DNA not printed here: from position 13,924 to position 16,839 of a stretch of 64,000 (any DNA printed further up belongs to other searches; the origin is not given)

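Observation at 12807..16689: HTH regulator - AAA+ ATPase - S8 subtilase operon inside a recombinase-bounded island: ietAS-like candidate anti-phage system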

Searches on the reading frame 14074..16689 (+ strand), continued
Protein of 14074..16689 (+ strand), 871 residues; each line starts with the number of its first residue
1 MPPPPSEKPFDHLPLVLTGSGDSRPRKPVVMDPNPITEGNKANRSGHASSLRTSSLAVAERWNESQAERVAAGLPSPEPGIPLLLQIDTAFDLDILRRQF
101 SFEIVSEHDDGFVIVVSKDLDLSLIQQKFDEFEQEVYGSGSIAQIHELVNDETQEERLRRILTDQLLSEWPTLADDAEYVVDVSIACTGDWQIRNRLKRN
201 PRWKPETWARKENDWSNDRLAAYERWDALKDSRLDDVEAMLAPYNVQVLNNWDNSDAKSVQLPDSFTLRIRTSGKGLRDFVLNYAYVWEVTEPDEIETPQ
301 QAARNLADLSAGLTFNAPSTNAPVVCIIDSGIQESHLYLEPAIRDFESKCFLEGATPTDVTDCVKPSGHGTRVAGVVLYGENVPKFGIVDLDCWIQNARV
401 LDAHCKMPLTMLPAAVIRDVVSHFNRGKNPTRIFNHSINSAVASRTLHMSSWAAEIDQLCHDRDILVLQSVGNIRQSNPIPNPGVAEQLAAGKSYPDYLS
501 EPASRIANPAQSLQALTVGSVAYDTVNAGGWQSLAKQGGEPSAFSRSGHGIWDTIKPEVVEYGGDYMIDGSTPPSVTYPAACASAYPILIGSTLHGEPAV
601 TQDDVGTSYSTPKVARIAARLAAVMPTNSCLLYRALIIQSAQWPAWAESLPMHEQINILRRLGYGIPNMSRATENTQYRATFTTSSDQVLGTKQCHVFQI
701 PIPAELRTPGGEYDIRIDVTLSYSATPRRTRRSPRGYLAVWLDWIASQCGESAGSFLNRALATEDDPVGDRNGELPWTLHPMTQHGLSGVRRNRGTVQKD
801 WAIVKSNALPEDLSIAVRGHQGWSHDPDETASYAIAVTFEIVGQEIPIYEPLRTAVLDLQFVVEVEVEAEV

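Call 31: find_encoding_contigs(protein=P0001, flank=10000, max_places=3)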
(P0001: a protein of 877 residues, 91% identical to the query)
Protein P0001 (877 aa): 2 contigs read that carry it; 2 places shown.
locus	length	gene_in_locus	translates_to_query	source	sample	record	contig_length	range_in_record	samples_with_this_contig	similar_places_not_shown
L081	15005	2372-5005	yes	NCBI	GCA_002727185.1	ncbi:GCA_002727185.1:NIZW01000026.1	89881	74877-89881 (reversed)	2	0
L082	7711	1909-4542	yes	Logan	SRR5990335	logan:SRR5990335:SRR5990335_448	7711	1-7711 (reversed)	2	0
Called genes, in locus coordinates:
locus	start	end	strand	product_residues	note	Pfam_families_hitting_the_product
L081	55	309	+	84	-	PF09720:Unstab_antitox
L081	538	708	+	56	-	-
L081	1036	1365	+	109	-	PF08279:HTH_11 (weak)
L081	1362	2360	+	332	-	PF00004:AAA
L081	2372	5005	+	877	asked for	PF00082:Peptidase_S8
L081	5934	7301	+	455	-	-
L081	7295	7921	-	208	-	-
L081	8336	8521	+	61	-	-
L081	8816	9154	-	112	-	PF11969:DcpS_C, PF01230:HIT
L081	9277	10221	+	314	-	PF20582:UPF0758_N, PF04002:RadC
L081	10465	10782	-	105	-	PF00543:P-II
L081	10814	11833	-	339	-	PF01118:Semialdhyde_dh, PF02774:Semialdhyde_dhC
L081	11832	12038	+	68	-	-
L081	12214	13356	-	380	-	PF13443:HTH_26 (weak)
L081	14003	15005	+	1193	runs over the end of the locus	-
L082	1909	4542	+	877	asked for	PF00082:Peptidase_S8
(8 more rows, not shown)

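Call 39: get_annotated_region(hit=H5, flank=4000)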
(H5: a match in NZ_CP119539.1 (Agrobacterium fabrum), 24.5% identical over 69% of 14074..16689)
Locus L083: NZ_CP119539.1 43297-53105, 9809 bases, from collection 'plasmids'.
description: Agrobacterium fabrum strain 1D1487 plasmid pTi1D1487, complete sequence
organism: Agrobacterium fabrum (NCBI taxid 1176649)
taxonomy: Bacteria; Pseudomonadota; Alphaproteobacteria; Hyphomicrobiales; Rhizobiaceae; Agrobacterium; Agrobacterium fabrum
host: -; source: -; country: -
typing (MOB-suite, as given by PLSDB): conjugative; replicon rep_cluster_490; relaxase MOBQ; mating-pair formation MPF_T
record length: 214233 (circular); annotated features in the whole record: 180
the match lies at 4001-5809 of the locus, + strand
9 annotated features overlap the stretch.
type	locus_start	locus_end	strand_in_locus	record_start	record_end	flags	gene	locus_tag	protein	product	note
CDS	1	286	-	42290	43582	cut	-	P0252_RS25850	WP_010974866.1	NtaA/DmoA family FMN-dependent monooxygenase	GO:0008152 - metabolic process [Evidence IEA]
CDS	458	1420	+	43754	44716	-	-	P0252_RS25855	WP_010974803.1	LysR family transcriptional regulator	-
CDS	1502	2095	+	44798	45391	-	-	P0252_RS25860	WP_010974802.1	DUF6088 family protein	-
CDS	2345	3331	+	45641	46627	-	-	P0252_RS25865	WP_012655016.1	ATP-binding protein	-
CDS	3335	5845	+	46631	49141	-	-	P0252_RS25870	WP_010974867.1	S8 family peptidase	-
CDS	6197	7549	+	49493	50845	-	-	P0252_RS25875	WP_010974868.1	LLM class flavin-dependent oxidoreductase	-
CDS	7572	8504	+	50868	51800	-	-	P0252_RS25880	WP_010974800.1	aliphatic sulfonate ABC transporter substrate-binding protein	GO:0042918 - alkanesulfonate transport [Evidence IEA]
CDS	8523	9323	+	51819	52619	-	ssuC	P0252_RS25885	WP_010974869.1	aliphatic sulfonate ABC transporter permease SsuC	GO:0055085 - transmembrane transport [Evidence IEA]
CDS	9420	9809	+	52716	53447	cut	-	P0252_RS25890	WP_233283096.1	ATP-binding cassette domain-containing protein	-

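Call 40: get_annotated_region(hit=H21, flank=4000)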
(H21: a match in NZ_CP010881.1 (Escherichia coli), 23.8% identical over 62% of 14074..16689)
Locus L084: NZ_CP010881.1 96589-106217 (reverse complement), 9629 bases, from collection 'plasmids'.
description: Escherichia coli strain MNCRE44 plasmid pMNCRE44_5, complete sequence
organism: Escherichia coli (NCBI taxid 562)
taxonomy: Bacteria; Pseudomonadota; Gammaproteobacteria; Enterobacterales; Enterobacteriaceae; Escherichia; Escherichia coli
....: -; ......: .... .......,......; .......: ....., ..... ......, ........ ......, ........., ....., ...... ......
typing (MOB-suite, as given by PLSDB): conjugative; replicon IncFIA,IncX3; relaxase MOBP; mating-pair formation MPF_T
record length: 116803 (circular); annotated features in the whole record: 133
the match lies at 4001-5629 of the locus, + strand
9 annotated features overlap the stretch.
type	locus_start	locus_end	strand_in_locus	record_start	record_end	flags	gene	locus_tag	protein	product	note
CDS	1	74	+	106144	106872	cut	-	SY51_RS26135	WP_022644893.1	plasmid SOS inhibition protein A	-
CDS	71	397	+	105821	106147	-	-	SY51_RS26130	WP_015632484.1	hypothetical protein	-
CDS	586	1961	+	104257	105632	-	-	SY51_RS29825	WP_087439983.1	IS3 family transposase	-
CDS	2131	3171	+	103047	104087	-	-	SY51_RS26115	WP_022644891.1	ATP-binding protein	-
CDS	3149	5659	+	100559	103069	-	-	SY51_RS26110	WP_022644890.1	S8 family peptidase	-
CDS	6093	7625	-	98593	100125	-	-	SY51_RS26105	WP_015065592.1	IS3-like element ISKpn38 family transposase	GO:0006313 - DNA transposition [Evidence IEA]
CDS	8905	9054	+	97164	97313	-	ydfW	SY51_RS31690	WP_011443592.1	protein YdfW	-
CDS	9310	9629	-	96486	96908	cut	-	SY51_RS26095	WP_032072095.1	nickel resistance OB fold protein NcrY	-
predicted_resistance_gene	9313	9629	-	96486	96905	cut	ncrY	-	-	nickel resistance OB fold protein NcrY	predicted by amrfinderplus; class NICKEL; identity 100.0%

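Call 41: get_annotated_region(hit=H1, flank=4000)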
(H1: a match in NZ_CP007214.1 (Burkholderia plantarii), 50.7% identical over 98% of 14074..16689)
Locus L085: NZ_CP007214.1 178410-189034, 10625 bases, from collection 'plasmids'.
description: Burkholderia plantarii strain ATCC 43733 plasmid bpln_1p, complete sequence
organism: Burkholderia plantarii (NCBI taxid 41899)
taxonomy: Bacteria; Pseudomonadota; Betaproteobacteria; Burkholderiales; Burkholderiaceae; Burkholderia; Burkholderia plantarii
host: -; source: -; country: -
typing (MOB-suite, as given by PLSDB): conjugative; replicon rep_cluster_1107; relaxase MOBF; mating-pair formation MPF_F
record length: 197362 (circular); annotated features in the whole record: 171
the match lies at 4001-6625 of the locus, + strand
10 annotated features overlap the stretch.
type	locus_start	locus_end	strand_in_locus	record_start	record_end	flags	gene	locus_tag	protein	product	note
CDS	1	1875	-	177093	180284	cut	-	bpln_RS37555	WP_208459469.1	hypothetical protein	-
CDS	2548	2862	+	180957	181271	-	-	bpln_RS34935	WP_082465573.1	DNA-binding transcriptional regulator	-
CDS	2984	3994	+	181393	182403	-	-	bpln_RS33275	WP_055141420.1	AAA family ATPase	-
CDS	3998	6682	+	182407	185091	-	-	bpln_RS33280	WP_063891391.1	S8 family peptidase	-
CDS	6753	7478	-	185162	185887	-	-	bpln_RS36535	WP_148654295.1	hypothetical protein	-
CDS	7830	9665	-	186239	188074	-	-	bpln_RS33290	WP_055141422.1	site-specific integrase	-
CDS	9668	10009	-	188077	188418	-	-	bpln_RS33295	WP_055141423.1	hypothetical protein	-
CDS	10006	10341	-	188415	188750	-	-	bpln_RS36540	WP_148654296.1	hypothetical protein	-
CDS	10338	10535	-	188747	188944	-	-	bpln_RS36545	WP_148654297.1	hypothetical protein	-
CDS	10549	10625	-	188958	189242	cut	-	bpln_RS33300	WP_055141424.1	hypothetical protein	-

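Call 43: predict_structure(alignment_id=A2)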
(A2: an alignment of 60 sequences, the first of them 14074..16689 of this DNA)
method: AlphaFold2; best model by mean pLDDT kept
length: 871 residues; sequences in the alignment: 60
mean_pLDDT: 84.7   pTM: 0.75
mean pLDDT of the five models: 84.7, 79.3, 77.1, 72.8, 68.7
residues with pLDDT >= 90: 428; 70-90: 331; 50-70: 63; < 50: 49
segments of 3 or more residues with pLDDT < 50: 1-26, 598-601, 603-606, 764-770, 868-871
pLDDT, mean of each block of 10 residues (from residue 1): 41 45 48 82 92 92 91 88 91 84 88 91 91 88 91 90 93 91 87 74 86 85 87 92 90 69 86 94 94 84 82 92 95 92 92 92 83 92 89 95 85 91 90 85 62 90 94 86 91 92 76 91 89 92 89 88 90 87 83 60 57 96 94 97 91 90 95 94 91 89 83 90 85 68 85 82 51 75 68 86 90 90 81 95 88 88 54 34
secondary structure, 60 per line:
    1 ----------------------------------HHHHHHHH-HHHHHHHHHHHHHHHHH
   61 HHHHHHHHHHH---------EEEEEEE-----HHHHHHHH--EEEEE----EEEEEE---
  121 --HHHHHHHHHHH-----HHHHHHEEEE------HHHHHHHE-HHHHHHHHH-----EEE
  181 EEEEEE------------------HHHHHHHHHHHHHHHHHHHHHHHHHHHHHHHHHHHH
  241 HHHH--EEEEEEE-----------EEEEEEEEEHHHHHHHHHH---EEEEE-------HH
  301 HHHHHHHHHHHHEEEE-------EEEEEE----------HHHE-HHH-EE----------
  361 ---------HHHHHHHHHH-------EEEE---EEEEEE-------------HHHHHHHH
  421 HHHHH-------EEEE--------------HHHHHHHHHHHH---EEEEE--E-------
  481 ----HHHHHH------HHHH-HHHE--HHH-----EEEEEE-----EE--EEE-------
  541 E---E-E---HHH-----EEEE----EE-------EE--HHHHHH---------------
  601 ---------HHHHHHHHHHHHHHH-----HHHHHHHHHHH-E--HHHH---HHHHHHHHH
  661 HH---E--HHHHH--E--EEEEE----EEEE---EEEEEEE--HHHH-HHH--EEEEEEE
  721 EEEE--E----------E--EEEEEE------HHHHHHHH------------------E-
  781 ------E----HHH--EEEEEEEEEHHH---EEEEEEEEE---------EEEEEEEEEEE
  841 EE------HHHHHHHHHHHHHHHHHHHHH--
elements in order (helices of 4 or more, strands of 3 or more residues): H35-42 H44-71 E81-87 H93-100 E103-107 E112-117 H123-133 H139-144 E145-148 H155-161 H164-172 E178-186 H205-244 E247-253 E265-273 H274-283 E287-291 H299-312 E313-316 E324-329 H370-379 E387-390 E394-399 H413-425 E433-436 H451-462 E466-470 H485-490 H497-500 E516-521 E531-533 E559-562 H580-585 H610-624 H630-640 H645-648 H652-662 H669-673 E679-683 E688-691 E695-701 H704-707 E714-724 E741-746 H753-760 E797-805 E812-820 E830-842 H849-869

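Call 44: search_solved_structures(query=window:14074-16689:+, max_evalue=0.001)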
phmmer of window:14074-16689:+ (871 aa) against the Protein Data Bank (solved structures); distinct sequences matched with E-value up to 0.001: 0.

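Call 73: get_annotated_region(hit=H2, flank=3500)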
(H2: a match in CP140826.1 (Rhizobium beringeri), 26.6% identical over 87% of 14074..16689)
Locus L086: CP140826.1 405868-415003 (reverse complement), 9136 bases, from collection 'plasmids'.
description: Rhizobium beringeri strain TP49 plasmid pRlX1, complete sequence
organism: Rhizobium beringeri (NCBI taxid 3019934)
taxonomy: Bacteria; Pseudomonadota; Alphaproteobacteria; Hyphomicrobiales; Rhizobiaceae; Rhizobium; Rhizobium beringeri
host: -; source: Trifolium pratense,whole organism; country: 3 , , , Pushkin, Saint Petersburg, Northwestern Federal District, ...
typing (MOB-suite, as given by PLSDB): conjugative; relaxase MOBQ; mating-pair formation MPF_T
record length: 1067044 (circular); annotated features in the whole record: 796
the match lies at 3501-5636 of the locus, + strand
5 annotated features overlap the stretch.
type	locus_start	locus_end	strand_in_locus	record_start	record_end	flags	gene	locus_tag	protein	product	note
CDS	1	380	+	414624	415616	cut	-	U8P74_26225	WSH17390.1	hypothetical protein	-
CDS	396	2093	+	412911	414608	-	-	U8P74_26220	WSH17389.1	patatin-like phospholipase family protein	-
CDS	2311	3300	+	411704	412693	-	-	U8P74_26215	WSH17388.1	ATP-binding protein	-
CDS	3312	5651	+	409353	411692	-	-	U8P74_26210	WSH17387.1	S8 family peptidase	-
CDS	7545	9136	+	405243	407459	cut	-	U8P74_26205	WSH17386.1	hypothetical protein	-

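Call 74: get_annotated_region(hit=H3, flank=3500)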
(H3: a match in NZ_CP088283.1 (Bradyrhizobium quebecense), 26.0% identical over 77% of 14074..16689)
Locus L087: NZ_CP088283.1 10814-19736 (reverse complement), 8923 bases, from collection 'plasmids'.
description: Bradyrhizobium quebecense strain 12S5 plasmid pBq12S5
organism: Bradyrhizobium quebecense (NCBI taxid 2748629)
taxonomy: Bacteria; Pseudomonadota; Alphaproteobacteria; Hyphomicrobiales; Nitrobacteraceae; Bradyrhizobium; Bradyrhizobium quebecense
host: -; source: soybean cv. AC Glengarry,Cell Culture,root nodule from soybean plant inoculated with root zone soil from ...; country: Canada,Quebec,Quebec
typing (MOB-suite, as given by PLSDB): conjugative; replicon rep_cluster_506; relaxase MOBP; mating-pair formation MPF_T
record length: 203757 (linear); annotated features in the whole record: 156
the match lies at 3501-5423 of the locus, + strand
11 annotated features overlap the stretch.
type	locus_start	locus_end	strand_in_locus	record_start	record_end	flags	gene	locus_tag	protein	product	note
CDS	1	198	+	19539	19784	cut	-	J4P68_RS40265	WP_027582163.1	type II toxin-antitoxin system VapB family antitoxin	-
CDS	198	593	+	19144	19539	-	-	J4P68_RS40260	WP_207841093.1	type II toxin-antitoxin system VapC family toxin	-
CDS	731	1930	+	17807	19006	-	-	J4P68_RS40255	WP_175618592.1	RHE_PE00001 family protein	-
CDS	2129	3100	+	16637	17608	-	-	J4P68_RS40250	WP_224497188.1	ATP-binding protein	-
CDS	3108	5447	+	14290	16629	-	-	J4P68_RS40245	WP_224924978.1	S8 family peptidase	-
CDS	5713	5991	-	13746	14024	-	-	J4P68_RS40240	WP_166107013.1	DUF2285 domain-containing protein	-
CDS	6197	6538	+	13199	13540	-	-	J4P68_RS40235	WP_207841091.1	type II toxin-antitoxin system PrlF family antitoxin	-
CDS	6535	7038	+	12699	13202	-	-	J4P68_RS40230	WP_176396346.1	type II toxin-antitoxin system YhaV family toxin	-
CDS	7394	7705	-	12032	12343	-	-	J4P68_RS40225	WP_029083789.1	DUF736 domain-containing protein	-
CDS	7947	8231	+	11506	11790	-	-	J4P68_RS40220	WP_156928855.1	hypothetical protein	-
CDS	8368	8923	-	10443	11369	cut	-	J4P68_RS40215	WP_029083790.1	zincin-like metallopeptidase domain-containing protein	-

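Call 75: get_annotated_region(hit=H6, flank=3500)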
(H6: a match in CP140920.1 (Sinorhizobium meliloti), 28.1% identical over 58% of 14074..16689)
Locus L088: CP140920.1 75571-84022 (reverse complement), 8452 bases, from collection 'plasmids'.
description: Sinorhizobium meliloti strain ml56 plasmid pSymA, complete sequence
organism: Sinorhizobium meliloti (NCBI taxid 382)
taxonomy: Bacteria; Pseudomonadota; Alphaproteobacteria; Hyphomicrobiales; Rhizobiaceae; Sinorhizobium; Sinorhizobium meliloti
host: -; source: Medicago lupulina,whole organism; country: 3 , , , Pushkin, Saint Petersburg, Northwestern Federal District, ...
typing (MOB-suite, as given by PLSDB): conjugative; relaxase MOBQ; mating-pair formation MPF_T
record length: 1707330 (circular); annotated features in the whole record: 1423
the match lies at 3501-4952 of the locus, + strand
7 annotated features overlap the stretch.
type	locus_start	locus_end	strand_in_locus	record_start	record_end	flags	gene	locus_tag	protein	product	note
CDS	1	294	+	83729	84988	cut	-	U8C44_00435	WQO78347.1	hypothetical protein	-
CDS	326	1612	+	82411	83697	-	-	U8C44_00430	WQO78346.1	reverse transcriptase family protein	-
CDS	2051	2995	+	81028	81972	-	-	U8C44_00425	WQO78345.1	ATP-binding protein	-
CDS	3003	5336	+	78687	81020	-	-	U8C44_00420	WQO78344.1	S8 family peptidase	-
CDS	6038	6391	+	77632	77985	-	tnpB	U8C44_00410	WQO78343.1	IS66 family insertion sequence element accessory protein TnpB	-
CDS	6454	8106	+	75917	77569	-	-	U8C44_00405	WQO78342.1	IS66 family transposase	-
CDS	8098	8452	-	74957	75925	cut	-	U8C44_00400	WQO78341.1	hypothetical protein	-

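Call 76: get_annotated_region(hit=H13, flank=3500)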
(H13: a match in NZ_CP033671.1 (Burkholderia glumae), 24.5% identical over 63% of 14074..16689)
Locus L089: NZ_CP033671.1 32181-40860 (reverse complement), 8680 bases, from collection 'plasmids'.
description: Burkholderia glumae strain BGR80S plasmid p2_BGR80S, complete sequence
organism: Burkholderia glumae (NCBI taxid 337)
taxonomy: Bacteria; Pseudomonadota; Betaproteobacteria; Burkholderiales; Burkholderiaceae; Burkholderia; Burkholderia glumae
host: -; source: bacterial cell,diseased rice; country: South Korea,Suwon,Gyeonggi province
typing (MOB-suite, as given by PLSDB): non-mobilizable; replicon rep_cluster_1449; mating-pair formation MPF_F
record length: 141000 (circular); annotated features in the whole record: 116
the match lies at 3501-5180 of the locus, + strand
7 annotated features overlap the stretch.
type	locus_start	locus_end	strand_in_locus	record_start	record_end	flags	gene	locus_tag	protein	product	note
CDS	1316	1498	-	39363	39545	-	-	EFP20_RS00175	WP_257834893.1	hypothetical protein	-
CDS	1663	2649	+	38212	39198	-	-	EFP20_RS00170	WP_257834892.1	ATP-binding protein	-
CDS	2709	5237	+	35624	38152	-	-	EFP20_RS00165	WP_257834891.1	S8 family peptidase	-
CDS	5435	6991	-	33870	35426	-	-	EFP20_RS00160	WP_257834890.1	IS66 family transposase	-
CDS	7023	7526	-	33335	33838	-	tnpB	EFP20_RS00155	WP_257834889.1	IS66 family insertion sequence element accessory protein TnpB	-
CDS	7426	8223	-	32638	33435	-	istB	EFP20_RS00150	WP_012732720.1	IS21-like element helper ATPase IstB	-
CDS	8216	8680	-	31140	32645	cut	istA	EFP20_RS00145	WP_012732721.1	IS21 family transposase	-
